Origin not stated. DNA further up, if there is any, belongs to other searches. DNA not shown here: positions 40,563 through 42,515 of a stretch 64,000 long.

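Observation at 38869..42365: Bacterial-style three-subunit [FeFe]-hydrogenase operon with a minimal HydB and a TM1266-like regulator, embedded in an archaeal gene context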

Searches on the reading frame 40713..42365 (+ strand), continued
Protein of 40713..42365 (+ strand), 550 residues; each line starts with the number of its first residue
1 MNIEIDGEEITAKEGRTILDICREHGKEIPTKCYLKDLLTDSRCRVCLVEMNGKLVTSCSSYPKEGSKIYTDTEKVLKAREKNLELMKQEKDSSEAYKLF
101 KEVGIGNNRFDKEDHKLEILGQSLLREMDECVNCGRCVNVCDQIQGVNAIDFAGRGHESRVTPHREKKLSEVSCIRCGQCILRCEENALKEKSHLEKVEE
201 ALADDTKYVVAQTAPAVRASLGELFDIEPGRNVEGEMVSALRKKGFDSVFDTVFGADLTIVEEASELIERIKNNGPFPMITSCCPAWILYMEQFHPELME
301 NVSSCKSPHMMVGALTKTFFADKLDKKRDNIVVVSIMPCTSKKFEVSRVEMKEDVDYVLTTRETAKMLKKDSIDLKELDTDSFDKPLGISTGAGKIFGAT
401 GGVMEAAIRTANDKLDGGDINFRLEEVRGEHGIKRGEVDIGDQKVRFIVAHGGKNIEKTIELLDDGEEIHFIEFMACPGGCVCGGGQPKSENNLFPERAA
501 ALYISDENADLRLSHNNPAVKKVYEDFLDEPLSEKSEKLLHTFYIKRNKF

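Call 23: search_solved_structures(query=window:40713-42365:+, max_evalue=1e-30, show_alignments=2)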
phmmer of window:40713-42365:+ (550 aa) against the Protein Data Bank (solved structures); distinct sequences matched with E-value up to 1e-30: 43.
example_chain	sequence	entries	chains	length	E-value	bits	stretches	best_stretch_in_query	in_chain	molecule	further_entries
8a6t_A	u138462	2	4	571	2.4e-151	508.2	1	3-549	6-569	Electron bifurcating hydrogenase subunit HydA1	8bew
7q4v_A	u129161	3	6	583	3.9e-145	487.7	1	3-548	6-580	Iron hydrogenase HydA1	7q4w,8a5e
9rj9_A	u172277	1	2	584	6e-122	411.2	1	3-546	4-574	Iron hydrogenase 1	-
7qhf_A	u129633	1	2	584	2.3e-121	409.3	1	3-546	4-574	Iron hydrogenase 1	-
4xdd_A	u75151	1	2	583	3.1e-121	408.9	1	3-546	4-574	Iron hydrogenase 1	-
4xdc_A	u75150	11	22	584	3.1e-121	408.8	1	3-546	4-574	Iron hydrogenase 1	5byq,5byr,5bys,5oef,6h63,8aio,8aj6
9rjo_A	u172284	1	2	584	5.6e-121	408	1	3-546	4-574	Iron hydrogenase 1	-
6gm0_A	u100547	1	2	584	6.5e-121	407.8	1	3-546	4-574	Iron hydrogenase 1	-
6gm8_A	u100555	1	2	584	6.5e-121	407.8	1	3-546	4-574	Iron hydrogenase 1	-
6gm2_A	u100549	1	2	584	7.6e-121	407.6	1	3-546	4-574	Iron hydrogenase 1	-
6yf4_A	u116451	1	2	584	7.6e-121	407.6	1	3-546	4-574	Iron hydrogenase 1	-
6gm4_A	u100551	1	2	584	7.7e-121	407.6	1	3-546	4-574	Iron hydrogenase 1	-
8cjy_A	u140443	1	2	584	7.8e-121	407.5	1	3-546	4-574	Iron hydrogenase 1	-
1c4a_A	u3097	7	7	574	8.7e-121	407.4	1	3-544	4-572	PROTEIN (FE-ONLY HYDROGENASE) | PROTEIN (PERIPLASMIC HYDROGENASE 1) | Iron hydrogenase 1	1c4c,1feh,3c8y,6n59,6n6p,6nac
6gm1_A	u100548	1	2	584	1.7e-120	406.4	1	3-546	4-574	Iron hydrogenase 1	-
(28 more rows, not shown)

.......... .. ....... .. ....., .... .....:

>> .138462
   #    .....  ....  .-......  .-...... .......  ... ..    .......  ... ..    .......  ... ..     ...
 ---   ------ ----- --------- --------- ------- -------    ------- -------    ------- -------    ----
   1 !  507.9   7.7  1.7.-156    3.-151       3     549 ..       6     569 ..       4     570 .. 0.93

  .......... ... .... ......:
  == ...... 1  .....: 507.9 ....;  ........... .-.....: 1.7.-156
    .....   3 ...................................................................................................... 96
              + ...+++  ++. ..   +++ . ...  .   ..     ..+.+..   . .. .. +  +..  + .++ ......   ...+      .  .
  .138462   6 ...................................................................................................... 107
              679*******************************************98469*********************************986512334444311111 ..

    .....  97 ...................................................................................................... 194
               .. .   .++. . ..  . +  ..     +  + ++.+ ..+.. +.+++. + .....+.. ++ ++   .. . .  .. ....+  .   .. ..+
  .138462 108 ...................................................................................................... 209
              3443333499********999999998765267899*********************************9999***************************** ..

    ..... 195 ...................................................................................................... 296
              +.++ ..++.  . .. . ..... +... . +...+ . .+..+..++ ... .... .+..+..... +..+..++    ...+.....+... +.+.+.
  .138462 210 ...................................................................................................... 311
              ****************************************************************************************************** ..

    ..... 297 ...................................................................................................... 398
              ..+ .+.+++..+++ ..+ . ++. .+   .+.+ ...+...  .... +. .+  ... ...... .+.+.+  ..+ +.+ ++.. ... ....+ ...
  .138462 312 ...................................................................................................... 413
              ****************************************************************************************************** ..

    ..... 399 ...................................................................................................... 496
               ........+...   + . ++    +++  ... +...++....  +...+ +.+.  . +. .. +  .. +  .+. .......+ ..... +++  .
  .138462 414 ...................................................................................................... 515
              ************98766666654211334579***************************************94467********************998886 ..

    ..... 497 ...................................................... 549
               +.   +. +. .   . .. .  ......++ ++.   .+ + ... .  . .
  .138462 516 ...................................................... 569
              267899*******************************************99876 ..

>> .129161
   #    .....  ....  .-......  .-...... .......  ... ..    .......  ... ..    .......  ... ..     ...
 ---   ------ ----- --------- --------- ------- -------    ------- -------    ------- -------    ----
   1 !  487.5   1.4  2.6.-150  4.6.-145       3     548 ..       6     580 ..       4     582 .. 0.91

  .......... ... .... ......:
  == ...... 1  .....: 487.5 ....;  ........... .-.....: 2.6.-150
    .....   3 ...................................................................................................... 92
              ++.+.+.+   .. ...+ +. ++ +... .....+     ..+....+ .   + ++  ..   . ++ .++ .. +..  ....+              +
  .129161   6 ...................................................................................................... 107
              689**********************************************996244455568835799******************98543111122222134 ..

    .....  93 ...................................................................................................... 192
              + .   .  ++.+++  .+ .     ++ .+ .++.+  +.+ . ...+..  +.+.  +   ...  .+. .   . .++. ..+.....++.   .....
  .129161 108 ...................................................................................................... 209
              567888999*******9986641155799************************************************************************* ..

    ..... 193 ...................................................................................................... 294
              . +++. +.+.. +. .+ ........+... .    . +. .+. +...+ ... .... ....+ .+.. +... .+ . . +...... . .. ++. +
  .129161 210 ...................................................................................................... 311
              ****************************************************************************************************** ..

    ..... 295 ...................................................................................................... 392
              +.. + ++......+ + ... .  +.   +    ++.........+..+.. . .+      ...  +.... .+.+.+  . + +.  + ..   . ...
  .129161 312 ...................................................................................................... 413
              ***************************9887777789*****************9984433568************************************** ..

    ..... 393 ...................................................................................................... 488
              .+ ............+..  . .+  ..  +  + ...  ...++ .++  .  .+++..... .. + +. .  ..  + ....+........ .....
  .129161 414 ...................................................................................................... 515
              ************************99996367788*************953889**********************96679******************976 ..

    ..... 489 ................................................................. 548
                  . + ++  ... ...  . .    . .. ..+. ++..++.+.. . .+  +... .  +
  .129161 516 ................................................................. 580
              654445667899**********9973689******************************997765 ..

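Call 46: search_protein_families(library=ncbifam, proteins=[L010:5857-6399:-, L011:3882-4400:-, L007:8179-8427:-], max_evalue=0.01)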
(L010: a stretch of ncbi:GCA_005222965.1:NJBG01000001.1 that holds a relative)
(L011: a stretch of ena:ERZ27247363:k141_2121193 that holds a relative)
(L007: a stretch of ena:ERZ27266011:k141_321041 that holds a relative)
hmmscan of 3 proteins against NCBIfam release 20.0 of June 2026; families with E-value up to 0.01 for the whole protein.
L010:5857-6399:- (180 aa): 0 families

L011:3882-4400:- (172 aa): 0 families

L007:8179-8427:- (82 aa): 2 families
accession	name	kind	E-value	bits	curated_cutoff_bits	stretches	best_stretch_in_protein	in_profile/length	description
NF052672.1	CPF_0552_fam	subfamily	3.5e-15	55.5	85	1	12-80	2-77/80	CPF_0552 family protein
TIGR03959.1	hyd_TM1266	equivalog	6.8e-05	22.6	60.8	1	13-71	4-63/76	TM1266 family iron-only hydrogenase system putative regulator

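Call 52: find_related_loci(query=A2, collection=genome_contigs, flank=6000)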
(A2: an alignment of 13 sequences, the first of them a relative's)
Query A2 (550 aa) in genome_contigs; peptide patterns used: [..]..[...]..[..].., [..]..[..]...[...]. (x = any residue, [..] = any of these).
600 stretches matched a pattern (row limit reached: there are more); 598 encode a relative of the query (tblastn E <= 1e-3); the best 80 are kept; 80 distinct loci.
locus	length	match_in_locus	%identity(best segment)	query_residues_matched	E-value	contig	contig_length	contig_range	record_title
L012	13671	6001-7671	50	1-550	1e-170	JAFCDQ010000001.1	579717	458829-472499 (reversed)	Candidatus Woesearchaeota archaeon isolate Meg19_1012_Bin_77 Meg19_1012_Bin_77_scaffold_1, whole genome shotgun sequence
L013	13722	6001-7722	47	1-550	1e-164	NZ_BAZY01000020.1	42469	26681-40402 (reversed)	Thermoanaerobacter thermocopriae JCM 7501, whole genome shotgun sequence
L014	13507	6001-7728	47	1-550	1e-162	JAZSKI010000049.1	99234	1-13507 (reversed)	MAG: Clostridia bacterium isolate T1900044561_TS20190027.MAGScoT_cleanbin_000004 SGB_366_k141_726080, whole genome shotg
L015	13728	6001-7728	47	1-550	4e-160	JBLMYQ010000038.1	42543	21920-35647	MAG: Deltaproteobacteria bacterium isolate MAG225 PRJNA951521_bin9_renamed_37, whole genome shotgun sequence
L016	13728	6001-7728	46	1-550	2e-158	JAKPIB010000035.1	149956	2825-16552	MAG: Bacillota bacterium isolate USOA134_metabat.17_sub k141_114009, whole genome shotgun sequence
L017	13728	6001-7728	47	1-549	2e-158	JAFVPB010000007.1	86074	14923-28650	MAG: Clostridia bacterium isolate RGIG5265 Sheep_Colon-1__c113, whole genome shotgun sequence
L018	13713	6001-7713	45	1-550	2e-157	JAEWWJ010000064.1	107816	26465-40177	MAG: Bacteroidetes bacterium isolate OH_SDB_95 k127_157833, whole genome shotgun sequence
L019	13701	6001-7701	46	1-547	1e-157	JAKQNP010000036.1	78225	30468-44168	MAG: bacterium isolate USDV_metabat.15 k141_903611, whole genome shotgun sequence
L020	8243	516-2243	47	1-549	2e-157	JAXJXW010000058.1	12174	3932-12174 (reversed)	MAG: Clostridia bacterium isolate DOME_MAG_7345 7345_C0434_k141_151969, whole genome shotgun sequence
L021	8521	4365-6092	46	1-550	7e-157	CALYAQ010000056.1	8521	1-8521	MAG: uncultured Clostridia bacterium isolate E08__bin1 genome assembly, contig: E08__k127_2643506, whole genome shotgun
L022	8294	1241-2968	46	1-550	6e-157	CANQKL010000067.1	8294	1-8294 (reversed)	MAG: uncultured Clostridia bacterium isolate Lapin-030__bin87 genome assembly, contig: Lapin-030__NODE_11120_length_8294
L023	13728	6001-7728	46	1-550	6e-156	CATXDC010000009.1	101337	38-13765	MAG TPA_asm: uncultured Oscillospiraceae bacterium isolate ERR9578294_bin.36_MetaWRAP_v1.3_MAG genome assembly, contig:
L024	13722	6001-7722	46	1-548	7e-156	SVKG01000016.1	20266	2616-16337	MAG: Oscillospiraceae bacterium isolate SIG455 NODE_49416_length_20266_cov_1.313074, whole genome shotgun sequence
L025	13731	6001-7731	47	1-550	5e-155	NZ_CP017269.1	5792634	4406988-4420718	Geosporobacter ferrireducens strain IRF9 chromosome, complete genome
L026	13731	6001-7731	46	1-550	5e-154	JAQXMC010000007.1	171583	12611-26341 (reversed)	MAG: Oscillospiraceae bacterium isolate SUG1318 k141_4319746, whole genome shotgun sequence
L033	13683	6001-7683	47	1-547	2e-153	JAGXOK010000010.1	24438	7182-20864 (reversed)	Candidatus Aenigmarchaeota archaeon LH_S6 NODE_10_length_24438_cov_47.337981, whole genome shotgun sequence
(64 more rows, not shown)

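Call 61: search_protein_families(library=ncbifam, proteins=[L007:20749-21648:-, L010:4193-5878:+], max_evalue=0.001)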
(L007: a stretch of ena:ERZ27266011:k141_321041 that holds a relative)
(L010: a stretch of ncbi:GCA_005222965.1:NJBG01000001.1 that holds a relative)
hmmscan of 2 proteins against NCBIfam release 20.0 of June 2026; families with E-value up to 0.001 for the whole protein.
L007:20749-21648:- (299 aa): 20 families
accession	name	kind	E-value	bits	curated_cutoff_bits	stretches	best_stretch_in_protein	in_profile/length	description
TIGR03471.1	HpnJ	equivalog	1.3e-27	96.9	577.6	1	14-271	192-446/472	hopanoid biosynthesis associated radical SAM protein HpnJ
TIGR04479.1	bcpD_PhpK_rSAM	subfamily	5.8e-21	74.4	600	1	23-213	244-437/504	PhpK family radical SAM P-methyltransferase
NF038361.1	rSAM_Sden_1168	equivalog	2.8e-19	69.1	575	1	19-186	282-454/560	Sden_1168 family B12-binding radical SAM P-methyltransferase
TIGR04072.2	rSAM_ladder_B12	equivalog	1.7e-12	46.7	360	1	27-219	187-384/443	lipid biosynthesis B12-binding/radical SAM protein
TIGR04014.1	B12_SAM_MJ_0865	equivalog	7e-12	44.9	360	1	28-194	168-345/434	methyl-coenzyme M reductase glutamine C-methyltransferase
TIGR01125.1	TIGR01125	equivalog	6.3e-10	38.7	356.95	1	13-219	130-350/432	30S ribosomal protein S12 methylthiotransferase RimO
TIGR03975.1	rSAM_ocin_1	subfamily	1.2e-09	37.2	281.85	1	31-212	276-459/606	RiPP maturation radical SAM C-methyltransferase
TIGR02026.1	BchE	equivalog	3.1e-09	36.2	481.35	1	22-253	196-432/497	magnesium-protoporphyrin IX monomethyl ester anaerobic oxidative cyclase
NF050148.1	rSAM_ApyD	equivalog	7.1e-09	34.6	750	1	27-185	206-368/645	RiPP biosynthesis radical SAM protein ApyD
TIGR00089.1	TIGR00089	subfamily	1.9e-07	30.3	251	1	102-209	233-342/429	MiaB/RimO family radical SAM methylthiotransferase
TIGR01579.1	MiaB-like-C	equivalog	3.8e-07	29.7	357.05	1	101-223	232-356/416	tRNA (N(6)-L-threonylcarbamoyladenosine(37)-C(2))-methylthiotransferase MtaB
TIGR04013.1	B12_SAM_MJ_1487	hypoth_equivalog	9.1e-07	28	251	1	118-183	268-333/382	TIGR04013 family B12-binding domain/radical SAM domain-containing protein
TIGR04385.1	B12_rSAM_cofa1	equivalog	1e-06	28.3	450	1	27-182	202-363/438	B12 lower ligand biosynthesis radical SAM protein BzaD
TIGR01578.1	MiaB-like-B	hypoth_equivalog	2.5e-06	26.6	314.7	1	116-206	243-333/421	tRNA (N(6)-L-threonylcarbamoyladenosine(37)-C(2))-methylthiotransferase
NF033070.1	rSAM_AprD4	equivalog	2.6e-06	26.6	500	1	70-234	250-417/456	AprD4 family radical SAM diol-dehydratase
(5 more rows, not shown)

L010:4193-5878:+ (561 aa): 17 families
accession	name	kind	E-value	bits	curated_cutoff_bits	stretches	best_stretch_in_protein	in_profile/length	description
TIGR01211.1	ELP3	subfamily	1.3e-201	670.6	350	1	13-561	6-522/522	tRNA uridine(34) 5-carboxymethylaminomethyl modification radical SAM/GNAT enzyme Elp3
TIGR01212.1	TIGR01212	equivalog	2.4e-24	86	180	1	237-417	108-292/302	tRNA modification radical SAM protein MnmL/YtqA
TIGR00539.1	hemN_rel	equivalog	1.7e-09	37.3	205.4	1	239-361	87-204/361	radical SAM family heme chaperone HemW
NF006060.0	PRK08207.1-3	equivalog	1.7e-09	37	653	1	245-378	248-379/477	coproporphyrinogen III oxidase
TIGR04013.1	B12_SAM_MJ_1487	hypoth_equivalog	7e-09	35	251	1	264-324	267-327/382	TIGR04013 family B12-binding domain/radical SAM domain-containing protein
TIGR03994.1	rSAM_HemZ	equivalog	1.9e-08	33.9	321.4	1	238-365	172-296/401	coproporphyrinogen dehydrogenase HemZ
NF006067.1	PRK08208.1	equivalog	4.6e-08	32.4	380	1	235-354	121-238/427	STM4012 family radical SAM protein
TIGR04107.1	rSAM_HutW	equivalog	1.7e-06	27.2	400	1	241-367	130-254/419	heme anaerobic degradation radical SAM methyltransferase ChuW/HutW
NF005133.0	PRK06582.1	equivalog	4.9e-06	25.8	597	1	239-370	98-226/390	coproporphyrinogen III oxidase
NF006066.0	PRK08207.2-5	equivalog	7.3e-06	24.9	1117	1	252-351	293-392/518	coproporphyrinogen III oxidase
TIGR01210.1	TIGR01210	equivalog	3.9e-05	23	212.15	1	229-379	96-246/313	archaeosine biosynthesis radical SAM protein RaSEA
NF004567.0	PRK05904.1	equivalog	7.5e-05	22.1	355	1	240-323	91-174/353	coproporphyrinogen III oxidase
NF006061.0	PRK08207.1-4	equivalog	7.7e-05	21.6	702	1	241-345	267-370/501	coproporphyrinogen III oxidase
NF006064.0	PRK08207.2-2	equivalog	8.9e-05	21.7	504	1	261-383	259-380/465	coproporphyrinogen III oxidase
NF006059.0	PRK08207.1-1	equivalog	0.00014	20.7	1012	0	245-316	270-342/496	coproporphyrinogen III oxidase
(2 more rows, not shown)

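Call 88: predict_structure(alignment_id=A4)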
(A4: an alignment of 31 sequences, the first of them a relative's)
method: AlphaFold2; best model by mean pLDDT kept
length: 371 residues; sequences in the alignment: 31
mean_pLDDT: 86.9   pTM: 0.87
mean pLDDT of the five models: 86.9, 86.0, 85.5, 84.6, 83.3
residues with pLDDT >= 90: 216; 70-90: 103; 50-70: 50; < 50: 2
segments of 3 or more residues with pLDDT < 50: none
pLDDT, mean of each block of 10 residues (from residue 1): 94 89 94 74 89 89 71 92 97 94 90 97 89 77 63 71 64 88 94 93 92 92 97 95 84 89 61 93 95 73 80 97 96 93 78 95 95 82
secondary structure, 60 per line:
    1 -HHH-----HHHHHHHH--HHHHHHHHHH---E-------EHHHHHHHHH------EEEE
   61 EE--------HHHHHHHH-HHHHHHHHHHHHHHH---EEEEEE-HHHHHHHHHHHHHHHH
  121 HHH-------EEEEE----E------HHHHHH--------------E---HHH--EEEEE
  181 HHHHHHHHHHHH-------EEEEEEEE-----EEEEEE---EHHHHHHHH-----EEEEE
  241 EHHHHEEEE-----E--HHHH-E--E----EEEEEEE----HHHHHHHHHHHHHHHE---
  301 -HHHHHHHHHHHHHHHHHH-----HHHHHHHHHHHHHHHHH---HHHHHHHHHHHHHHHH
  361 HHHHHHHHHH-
elements in order: H10-17 H20-29 H42-50 E57-62 H71-78 H80-94 E98-103 H105-123 E131-135 H147-152 E176-180 H181-192 E200-207 E213-218 H223-230 E236-241 H242-245 E246-249 H258-261 E271-277 H282-296 H302-319 H325-341 H345-370
